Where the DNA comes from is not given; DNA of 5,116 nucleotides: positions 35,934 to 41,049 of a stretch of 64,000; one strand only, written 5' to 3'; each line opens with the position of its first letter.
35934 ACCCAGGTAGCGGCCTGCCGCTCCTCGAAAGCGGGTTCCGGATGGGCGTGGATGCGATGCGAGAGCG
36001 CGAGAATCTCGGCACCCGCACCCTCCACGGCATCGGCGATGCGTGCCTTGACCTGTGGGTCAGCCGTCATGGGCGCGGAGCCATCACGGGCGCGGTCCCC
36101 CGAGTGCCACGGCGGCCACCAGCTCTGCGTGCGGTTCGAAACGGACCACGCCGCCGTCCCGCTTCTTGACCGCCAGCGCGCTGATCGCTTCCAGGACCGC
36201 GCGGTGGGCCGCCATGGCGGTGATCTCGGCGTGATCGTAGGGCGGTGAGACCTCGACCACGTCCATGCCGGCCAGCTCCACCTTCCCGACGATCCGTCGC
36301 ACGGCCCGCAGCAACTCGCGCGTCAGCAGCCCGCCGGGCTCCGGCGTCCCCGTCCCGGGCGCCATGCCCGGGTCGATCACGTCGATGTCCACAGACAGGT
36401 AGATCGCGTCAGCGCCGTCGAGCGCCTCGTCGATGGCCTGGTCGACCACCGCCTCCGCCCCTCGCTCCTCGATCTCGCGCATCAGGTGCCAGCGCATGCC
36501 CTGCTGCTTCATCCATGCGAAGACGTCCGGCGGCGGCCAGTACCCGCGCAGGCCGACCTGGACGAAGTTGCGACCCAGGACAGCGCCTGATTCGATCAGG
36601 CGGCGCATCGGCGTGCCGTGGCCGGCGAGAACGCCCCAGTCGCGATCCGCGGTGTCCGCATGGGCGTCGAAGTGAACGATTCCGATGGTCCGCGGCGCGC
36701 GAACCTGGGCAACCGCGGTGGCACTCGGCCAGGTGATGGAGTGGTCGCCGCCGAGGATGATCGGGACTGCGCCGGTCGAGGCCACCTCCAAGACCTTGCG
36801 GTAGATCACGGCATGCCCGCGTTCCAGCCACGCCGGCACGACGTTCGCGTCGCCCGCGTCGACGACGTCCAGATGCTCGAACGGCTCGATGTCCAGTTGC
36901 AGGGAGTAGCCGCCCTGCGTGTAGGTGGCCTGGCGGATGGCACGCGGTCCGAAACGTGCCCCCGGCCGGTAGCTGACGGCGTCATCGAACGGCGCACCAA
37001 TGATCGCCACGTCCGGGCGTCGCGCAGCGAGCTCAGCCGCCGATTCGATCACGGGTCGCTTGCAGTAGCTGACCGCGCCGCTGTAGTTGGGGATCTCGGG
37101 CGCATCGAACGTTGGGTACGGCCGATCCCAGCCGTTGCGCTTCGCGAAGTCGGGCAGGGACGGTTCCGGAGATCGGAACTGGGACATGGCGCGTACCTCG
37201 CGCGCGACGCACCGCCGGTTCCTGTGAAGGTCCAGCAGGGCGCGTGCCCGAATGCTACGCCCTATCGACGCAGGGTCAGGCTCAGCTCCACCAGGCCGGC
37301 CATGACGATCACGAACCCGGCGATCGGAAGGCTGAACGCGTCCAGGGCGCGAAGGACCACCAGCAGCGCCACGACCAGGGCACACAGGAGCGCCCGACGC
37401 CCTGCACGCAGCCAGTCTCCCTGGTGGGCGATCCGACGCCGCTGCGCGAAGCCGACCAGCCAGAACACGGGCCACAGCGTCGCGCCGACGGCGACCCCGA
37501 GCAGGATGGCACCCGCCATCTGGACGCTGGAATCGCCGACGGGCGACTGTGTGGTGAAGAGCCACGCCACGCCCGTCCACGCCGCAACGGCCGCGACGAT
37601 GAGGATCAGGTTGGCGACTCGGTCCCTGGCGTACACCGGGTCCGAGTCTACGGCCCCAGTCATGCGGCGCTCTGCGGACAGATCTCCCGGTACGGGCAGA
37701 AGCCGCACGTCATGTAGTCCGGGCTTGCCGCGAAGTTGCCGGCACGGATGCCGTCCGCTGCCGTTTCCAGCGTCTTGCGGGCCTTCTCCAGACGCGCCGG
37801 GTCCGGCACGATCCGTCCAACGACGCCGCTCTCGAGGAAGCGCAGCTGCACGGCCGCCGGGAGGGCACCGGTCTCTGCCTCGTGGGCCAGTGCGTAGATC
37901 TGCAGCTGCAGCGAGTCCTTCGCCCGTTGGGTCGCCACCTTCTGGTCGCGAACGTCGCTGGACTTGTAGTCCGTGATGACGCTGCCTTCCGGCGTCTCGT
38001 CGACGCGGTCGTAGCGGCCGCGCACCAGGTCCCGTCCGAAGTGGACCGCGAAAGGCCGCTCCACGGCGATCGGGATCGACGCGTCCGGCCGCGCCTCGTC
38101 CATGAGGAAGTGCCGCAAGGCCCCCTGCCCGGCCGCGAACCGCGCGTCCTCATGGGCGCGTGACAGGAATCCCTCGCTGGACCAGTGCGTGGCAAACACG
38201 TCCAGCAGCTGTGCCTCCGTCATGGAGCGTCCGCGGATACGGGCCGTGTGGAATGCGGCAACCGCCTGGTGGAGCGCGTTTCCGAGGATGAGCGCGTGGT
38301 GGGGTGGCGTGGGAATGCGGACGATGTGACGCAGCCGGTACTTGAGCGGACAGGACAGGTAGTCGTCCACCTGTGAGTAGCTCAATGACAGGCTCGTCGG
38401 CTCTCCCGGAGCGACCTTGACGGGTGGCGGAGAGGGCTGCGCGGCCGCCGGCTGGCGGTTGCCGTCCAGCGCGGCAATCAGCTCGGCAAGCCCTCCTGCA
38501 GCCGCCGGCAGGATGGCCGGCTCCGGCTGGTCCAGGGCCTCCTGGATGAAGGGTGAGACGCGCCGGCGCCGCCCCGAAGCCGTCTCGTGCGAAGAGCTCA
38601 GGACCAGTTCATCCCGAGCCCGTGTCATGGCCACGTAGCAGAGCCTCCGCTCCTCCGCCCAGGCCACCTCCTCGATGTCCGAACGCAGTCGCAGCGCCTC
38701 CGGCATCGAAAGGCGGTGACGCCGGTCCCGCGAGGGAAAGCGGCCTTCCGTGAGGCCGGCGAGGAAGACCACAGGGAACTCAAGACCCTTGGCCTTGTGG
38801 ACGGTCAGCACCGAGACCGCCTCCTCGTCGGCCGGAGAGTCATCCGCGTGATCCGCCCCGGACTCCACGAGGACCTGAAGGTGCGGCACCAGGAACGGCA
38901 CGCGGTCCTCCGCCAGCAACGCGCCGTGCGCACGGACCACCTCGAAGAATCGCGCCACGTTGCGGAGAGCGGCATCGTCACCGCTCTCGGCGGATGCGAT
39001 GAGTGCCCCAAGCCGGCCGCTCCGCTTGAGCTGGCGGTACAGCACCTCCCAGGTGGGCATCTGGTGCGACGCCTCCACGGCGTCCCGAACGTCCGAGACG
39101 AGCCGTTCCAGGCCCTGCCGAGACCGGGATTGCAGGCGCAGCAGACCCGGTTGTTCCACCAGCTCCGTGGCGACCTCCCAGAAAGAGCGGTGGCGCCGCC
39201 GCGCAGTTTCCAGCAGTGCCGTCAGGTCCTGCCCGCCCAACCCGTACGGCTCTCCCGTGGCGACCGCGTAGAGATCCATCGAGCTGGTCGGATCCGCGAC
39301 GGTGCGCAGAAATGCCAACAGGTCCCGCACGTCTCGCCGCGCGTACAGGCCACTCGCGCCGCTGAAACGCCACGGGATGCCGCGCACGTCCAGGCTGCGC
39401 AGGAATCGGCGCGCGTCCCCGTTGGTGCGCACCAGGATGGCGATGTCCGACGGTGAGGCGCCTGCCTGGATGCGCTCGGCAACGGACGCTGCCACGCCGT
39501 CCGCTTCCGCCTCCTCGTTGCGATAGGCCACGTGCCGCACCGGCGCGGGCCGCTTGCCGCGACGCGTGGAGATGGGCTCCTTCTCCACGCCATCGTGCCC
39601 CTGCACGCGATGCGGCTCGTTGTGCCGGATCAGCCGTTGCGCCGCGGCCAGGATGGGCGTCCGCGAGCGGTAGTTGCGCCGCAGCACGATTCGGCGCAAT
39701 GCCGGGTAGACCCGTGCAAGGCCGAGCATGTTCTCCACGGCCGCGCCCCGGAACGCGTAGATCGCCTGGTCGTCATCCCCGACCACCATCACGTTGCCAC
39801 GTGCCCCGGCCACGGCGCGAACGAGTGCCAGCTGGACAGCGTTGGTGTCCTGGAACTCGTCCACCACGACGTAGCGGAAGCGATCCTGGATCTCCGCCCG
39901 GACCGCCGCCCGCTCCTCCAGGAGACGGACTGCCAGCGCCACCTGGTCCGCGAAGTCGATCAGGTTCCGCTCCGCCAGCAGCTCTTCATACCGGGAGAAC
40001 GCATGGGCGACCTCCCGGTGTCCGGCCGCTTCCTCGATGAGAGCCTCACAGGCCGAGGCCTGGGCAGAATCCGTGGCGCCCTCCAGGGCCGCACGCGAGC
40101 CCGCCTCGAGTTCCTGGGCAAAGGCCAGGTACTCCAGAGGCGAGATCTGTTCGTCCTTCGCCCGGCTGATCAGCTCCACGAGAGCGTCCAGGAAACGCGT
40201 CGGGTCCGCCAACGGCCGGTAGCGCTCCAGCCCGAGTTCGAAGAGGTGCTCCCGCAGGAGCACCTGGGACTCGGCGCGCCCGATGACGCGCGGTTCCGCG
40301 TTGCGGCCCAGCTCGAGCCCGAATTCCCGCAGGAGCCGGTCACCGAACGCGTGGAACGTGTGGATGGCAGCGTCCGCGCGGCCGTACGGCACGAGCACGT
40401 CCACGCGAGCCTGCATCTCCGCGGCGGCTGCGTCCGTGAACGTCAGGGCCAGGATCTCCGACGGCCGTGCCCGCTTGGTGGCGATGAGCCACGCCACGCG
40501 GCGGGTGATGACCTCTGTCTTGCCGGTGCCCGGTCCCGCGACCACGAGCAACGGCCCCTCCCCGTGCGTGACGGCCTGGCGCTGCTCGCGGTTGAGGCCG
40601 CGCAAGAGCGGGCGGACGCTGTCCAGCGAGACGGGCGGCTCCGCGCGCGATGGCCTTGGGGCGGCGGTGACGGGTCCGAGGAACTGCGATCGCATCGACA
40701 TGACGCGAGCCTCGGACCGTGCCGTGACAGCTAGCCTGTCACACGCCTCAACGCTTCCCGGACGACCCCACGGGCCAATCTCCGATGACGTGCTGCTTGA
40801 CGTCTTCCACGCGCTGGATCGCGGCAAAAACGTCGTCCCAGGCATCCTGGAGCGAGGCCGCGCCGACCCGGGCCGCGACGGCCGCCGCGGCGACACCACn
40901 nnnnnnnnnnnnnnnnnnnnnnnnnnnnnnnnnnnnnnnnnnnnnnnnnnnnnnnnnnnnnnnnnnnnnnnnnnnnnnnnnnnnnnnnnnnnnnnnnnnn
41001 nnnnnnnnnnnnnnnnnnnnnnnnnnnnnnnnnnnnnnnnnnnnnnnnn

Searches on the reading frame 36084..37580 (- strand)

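Call 49: search_protein_families(library=pfam, proteins=[window:36084-37580:-], max_evalue=0.0001)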
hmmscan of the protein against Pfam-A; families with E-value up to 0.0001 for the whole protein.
window:36084-37580:- (498 aa): 1 family
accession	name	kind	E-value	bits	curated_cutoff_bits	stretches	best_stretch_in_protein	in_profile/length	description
PF00491.26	Arginase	-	3.2e-89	299.6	22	1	190-465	2-277/280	Arginase family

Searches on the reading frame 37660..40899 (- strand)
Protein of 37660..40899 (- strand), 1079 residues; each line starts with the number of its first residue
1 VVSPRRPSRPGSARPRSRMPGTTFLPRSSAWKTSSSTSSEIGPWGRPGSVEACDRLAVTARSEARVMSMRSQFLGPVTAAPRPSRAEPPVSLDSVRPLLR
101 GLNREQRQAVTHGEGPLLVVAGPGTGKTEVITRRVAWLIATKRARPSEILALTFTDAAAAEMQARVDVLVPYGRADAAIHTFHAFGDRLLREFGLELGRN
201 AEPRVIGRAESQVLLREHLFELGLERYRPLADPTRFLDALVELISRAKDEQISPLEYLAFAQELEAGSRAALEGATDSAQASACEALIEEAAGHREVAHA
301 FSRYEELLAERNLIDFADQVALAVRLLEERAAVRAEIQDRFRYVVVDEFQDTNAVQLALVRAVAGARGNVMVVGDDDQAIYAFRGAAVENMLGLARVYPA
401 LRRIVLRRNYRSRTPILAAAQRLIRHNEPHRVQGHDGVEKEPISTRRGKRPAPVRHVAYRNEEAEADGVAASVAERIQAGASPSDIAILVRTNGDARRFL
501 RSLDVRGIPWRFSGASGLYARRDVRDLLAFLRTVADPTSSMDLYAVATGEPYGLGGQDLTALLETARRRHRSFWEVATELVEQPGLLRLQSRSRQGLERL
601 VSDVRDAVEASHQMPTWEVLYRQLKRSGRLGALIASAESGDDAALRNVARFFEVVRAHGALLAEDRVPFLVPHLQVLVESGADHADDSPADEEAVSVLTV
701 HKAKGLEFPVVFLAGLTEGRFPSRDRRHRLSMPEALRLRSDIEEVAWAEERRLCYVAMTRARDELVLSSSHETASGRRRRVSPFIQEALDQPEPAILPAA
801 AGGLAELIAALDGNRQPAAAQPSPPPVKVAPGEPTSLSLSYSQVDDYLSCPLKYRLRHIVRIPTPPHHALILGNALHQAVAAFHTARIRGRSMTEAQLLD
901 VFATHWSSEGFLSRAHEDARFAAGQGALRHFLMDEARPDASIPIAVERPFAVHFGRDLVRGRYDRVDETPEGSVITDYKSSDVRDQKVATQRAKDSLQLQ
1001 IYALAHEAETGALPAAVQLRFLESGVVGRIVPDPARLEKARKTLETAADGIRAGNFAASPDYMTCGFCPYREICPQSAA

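Call 49: search_protein_families(library=pfam, proteins=[window:37660-40899:-], max_evalue=0.0001)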
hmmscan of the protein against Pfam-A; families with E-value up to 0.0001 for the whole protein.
window:37660-40899:- (1079 aa): 7 families
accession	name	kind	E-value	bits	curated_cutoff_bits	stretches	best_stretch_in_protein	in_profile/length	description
PF00580.27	UvrD-helicase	-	3.7e-70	237.1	23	1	102-396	1-268/271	UvrD/REP helicase N-terminal domain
PF13361.12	UvrD_C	-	2.1e-45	156.1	25.6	1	404-770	1-348/350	UvrD-like helicase C-terminal domain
PF12705.13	PDDEXK_1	-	5.4e-37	128.5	22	1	838-1075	1-247/247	PD-(D/E)XK nuclease superfamily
PF13245.12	AAA_19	-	8e-24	84.8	25.1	1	106-384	1-134/134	AAA domain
PF13538.12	UvrD_C_2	-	6.7e-12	45.5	27.4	1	696-729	3-37/52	UvrD-like helicase C-terminal domain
PF13604.12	AAA_30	-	3.1e-09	37.3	27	0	328-430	81-174/191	AAA domain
PF01443.25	Viral_helicase1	-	2.4e-05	24.7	21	0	695-767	177-226/228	Viral superfamily 1 RNA helicase core domain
